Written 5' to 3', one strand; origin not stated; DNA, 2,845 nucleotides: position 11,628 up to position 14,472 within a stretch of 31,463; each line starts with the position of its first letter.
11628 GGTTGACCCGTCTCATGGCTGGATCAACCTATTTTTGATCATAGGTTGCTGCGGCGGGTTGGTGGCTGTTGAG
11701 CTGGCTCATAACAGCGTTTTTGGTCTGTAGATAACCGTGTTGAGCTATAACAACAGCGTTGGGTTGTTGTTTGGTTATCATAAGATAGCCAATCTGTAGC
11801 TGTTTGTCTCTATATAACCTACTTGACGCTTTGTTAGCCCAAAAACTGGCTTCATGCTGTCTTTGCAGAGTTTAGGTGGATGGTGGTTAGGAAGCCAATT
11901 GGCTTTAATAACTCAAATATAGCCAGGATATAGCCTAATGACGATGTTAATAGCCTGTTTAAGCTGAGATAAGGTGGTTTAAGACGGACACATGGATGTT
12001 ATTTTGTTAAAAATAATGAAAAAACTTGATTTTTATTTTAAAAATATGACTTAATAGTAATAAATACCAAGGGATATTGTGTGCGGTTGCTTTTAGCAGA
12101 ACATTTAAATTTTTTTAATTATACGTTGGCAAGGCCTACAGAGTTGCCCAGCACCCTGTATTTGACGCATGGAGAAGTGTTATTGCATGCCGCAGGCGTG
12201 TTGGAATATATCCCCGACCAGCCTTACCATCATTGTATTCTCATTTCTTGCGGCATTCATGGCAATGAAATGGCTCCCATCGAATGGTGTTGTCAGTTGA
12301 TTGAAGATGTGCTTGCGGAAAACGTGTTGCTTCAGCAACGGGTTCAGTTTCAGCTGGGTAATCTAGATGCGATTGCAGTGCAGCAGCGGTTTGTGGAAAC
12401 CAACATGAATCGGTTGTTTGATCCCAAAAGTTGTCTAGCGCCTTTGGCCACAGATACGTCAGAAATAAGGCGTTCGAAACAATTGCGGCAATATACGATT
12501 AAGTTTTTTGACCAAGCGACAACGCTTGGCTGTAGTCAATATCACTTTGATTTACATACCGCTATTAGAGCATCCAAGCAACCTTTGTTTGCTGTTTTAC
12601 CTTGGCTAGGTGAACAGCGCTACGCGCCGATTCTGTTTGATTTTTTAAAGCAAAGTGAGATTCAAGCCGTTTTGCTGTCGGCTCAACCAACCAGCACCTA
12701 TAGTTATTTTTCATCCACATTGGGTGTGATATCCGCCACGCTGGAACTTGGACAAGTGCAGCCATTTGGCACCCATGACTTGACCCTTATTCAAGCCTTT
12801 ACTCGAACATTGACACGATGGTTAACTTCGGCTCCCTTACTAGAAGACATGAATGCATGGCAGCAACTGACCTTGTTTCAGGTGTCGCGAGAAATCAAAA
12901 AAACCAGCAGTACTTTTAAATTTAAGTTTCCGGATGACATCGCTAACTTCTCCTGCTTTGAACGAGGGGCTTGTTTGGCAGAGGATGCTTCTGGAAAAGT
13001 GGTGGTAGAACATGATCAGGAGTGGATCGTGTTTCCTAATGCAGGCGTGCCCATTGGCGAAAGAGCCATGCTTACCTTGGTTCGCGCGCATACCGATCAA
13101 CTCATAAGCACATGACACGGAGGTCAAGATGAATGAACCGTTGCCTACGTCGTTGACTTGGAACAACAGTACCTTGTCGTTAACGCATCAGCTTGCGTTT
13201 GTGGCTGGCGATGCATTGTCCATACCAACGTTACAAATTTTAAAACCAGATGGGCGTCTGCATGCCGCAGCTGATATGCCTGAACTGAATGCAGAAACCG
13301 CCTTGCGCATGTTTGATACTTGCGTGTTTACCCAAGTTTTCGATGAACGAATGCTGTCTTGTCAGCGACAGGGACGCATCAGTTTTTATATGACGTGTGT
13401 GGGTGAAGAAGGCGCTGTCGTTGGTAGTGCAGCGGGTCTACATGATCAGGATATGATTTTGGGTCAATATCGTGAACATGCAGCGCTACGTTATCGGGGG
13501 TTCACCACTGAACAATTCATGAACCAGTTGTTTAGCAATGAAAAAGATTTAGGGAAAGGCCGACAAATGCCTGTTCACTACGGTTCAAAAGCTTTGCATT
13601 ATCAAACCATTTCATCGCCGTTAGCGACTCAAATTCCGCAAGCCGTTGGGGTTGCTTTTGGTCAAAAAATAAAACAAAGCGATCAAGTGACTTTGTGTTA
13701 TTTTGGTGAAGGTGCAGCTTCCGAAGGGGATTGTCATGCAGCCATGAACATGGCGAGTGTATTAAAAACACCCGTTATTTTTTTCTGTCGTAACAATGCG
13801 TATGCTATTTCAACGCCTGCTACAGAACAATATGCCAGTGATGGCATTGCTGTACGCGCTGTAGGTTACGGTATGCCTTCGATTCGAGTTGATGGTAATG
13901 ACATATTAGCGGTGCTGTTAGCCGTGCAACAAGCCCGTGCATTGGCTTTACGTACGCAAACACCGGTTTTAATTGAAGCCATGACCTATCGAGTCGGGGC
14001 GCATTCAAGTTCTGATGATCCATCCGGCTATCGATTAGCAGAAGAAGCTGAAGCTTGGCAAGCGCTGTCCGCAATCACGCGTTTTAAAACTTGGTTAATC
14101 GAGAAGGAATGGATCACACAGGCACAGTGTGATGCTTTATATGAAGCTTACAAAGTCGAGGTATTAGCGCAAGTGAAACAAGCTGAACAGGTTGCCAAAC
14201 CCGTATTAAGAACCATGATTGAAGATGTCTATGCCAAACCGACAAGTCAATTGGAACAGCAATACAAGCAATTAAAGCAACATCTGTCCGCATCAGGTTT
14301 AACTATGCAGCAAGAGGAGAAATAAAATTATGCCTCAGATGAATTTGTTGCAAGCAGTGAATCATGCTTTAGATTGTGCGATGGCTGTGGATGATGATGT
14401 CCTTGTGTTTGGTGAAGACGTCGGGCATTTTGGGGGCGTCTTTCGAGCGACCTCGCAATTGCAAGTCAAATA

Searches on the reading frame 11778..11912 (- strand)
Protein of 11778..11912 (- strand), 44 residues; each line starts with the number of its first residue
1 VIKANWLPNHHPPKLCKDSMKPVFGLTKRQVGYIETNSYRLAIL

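Call 36: search_protein_families(library=pfam, max_evalue=10, proteins=[window:11778-11912:-])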
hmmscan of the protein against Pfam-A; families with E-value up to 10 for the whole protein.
window:11778-11912:- (44 aa): 1 family
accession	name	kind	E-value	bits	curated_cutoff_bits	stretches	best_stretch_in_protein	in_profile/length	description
PF12666.12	PrgI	-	0.19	12.8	27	1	19-34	10-25/91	PrgI family protein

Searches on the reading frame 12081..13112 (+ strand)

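Call 15: search_protein_families(library=pfam, proteins=[window:12081-13112:+])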
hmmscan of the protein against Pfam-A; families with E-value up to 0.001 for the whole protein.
window:12081-13112:+ (344 aa): 2 families
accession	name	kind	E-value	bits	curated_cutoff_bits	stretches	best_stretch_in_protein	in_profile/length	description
PF24827.1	AstE_AspA_cat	-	2.5e-37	128.7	25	1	53-245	5-189/192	Succinylglutamate desuccinylase/Aspartoacylase catalytic domain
PF04952.20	AstE_AspA_hybrid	-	8.6e-21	74.2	25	1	262-335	2-75/76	AstE/AspA barrel-sandwich hybrid domain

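Call 59: search_protein_families(library=pfam, max_evalue=10, proteins=[L205:4174-4458:+, L205:4614-4862:-, L205:4746-4958:+, L205:4207-4389:-, L205:4257-4433:-, L205:4390-4551:-, L205:4118-4273:-, L205:4421-4555:-, L205:4646-4780:+, L205:4634-4762:-])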
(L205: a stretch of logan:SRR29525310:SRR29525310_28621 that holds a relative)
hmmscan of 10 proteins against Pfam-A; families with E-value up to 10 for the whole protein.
L205:4174-4458:+ (94 aa): 1 family
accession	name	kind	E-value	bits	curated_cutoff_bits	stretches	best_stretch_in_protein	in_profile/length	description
PF11674.13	DUF3270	-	9.5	6.9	25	0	29-54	41-66/86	Protein of unknown function (DUF3270)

L205:4614-4862:- (82 aa): 1 family
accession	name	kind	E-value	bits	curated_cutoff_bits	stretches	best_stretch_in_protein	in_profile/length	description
PF10896.13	DUF2714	-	0.17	12.3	23.9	1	17-74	42-100/143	Protein of unknown function (DUF2714)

L205:4746-4958:+ (70 aa): 0 families

L205:4207-4389:- (60 aa): 0 families

L205:4257-4433:- (58 aa): 0 families

L205:4390-4551:- (53 aa): 0 families

L205:4118-4273:- (51 aa): 2 families
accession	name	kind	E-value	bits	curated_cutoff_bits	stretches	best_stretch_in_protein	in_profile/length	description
PF07206.16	Baculo_LEF-10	-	0.037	14.6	27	1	21-45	19-43/71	Baculovirus late expression factor 10 (LEF-10)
PF11767.14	SET_assoc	-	0.1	12.7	24.1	1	23-38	29-44/66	Histone lysine methyltransferase SET associated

L205:4421-4555:- (44 aa): 0 families

L205:4646-4780:+ (44 aa): 0 families

L205:4634-4762:- (42 aa): 0 families

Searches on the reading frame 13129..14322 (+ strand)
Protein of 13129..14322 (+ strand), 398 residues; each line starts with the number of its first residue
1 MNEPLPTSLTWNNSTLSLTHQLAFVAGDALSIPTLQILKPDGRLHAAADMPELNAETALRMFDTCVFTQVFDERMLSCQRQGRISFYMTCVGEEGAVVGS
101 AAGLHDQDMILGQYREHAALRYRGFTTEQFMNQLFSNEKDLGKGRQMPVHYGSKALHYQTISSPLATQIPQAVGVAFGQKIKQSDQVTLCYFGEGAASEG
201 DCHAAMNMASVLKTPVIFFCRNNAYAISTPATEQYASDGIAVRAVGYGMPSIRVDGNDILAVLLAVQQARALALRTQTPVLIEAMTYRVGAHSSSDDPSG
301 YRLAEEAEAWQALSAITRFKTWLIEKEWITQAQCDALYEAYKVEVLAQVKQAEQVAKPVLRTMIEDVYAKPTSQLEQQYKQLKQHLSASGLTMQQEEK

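Call 15: search_protein_families(library=pfam, proteins=[window:13129-14322:+])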
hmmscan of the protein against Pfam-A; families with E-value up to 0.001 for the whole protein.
window:13129-14322:+ (398 aa): 3 families
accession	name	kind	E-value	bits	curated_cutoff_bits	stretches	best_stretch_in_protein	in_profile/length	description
PF00676.26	E1_dh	-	1.9e-91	306.6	22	1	65-358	4-297/300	Dehydrogenase E1 component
PF13292.11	DXP_synthase_N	-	0.00014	21.6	21.2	1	166-229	114-177/274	1-deoxy-D-xylulose-5-phosphate synthase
PF00456.26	Transketolase_N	-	0.00017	21.1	22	1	181-287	140-244/334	Transketolase, thiamine diphosphate binding domain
